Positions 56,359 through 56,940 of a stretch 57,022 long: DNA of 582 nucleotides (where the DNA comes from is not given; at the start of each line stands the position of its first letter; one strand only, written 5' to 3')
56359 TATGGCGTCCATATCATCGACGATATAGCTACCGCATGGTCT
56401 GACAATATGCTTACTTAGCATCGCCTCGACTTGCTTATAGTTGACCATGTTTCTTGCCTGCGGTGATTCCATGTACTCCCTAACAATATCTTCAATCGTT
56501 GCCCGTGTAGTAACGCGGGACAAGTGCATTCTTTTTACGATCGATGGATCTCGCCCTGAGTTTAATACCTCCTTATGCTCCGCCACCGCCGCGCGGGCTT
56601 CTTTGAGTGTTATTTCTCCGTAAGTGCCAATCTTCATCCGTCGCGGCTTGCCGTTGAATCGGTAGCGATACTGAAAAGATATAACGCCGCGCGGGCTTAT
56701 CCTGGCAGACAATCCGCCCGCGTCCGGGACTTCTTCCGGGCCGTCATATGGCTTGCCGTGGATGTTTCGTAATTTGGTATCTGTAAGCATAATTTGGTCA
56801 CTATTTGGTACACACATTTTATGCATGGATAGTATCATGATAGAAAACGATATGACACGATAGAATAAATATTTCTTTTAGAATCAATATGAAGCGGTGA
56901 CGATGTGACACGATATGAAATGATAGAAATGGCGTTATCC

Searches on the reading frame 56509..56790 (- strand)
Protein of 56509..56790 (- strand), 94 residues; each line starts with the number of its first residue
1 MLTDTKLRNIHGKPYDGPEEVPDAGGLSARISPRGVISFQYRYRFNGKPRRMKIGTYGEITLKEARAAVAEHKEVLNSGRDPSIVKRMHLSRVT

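Call 52: search_solved_structures(query=window:56509-56790:-, max_evalue=0.01, show_alignments=2)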
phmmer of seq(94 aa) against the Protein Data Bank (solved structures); distinct sequences matched with E-value up to 0.01: 2.
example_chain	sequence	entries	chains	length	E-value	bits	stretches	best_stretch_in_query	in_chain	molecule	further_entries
3jtz_A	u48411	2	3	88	6e-08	36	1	2-67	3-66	Integrase | CP4-like integrase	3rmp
3ju0_A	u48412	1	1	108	7.3e-08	35.7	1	2-87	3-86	Phage integrase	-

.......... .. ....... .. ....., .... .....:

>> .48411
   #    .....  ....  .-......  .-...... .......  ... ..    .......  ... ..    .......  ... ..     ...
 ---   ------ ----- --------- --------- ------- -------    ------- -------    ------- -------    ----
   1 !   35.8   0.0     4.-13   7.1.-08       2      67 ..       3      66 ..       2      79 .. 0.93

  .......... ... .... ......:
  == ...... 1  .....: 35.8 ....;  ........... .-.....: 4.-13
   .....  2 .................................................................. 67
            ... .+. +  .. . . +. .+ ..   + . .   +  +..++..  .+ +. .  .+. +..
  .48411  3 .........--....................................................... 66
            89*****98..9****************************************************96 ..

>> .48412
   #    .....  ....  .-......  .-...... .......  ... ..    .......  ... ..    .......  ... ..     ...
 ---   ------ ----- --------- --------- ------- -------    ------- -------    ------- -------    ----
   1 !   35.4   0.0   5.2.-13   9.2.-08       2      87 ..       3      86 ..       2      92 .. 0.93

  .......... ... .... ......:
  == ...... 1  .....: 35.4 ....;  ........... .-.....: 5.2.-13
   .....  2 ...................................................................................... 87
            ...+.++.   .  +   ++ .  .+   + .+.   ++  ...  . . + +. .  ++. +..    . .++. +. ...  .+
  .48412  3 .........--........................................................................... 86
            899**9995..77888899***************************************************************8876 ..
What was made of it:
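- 55591..56790 (-): int: a 399-aa tyrosine integrase with an N-terminal arm DNA-binding domain, a central core-binding domain and a catalytic domain. Residues 2-87 match the solved arm-type binding domains 3JTZ and 3JU0 (call 52).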
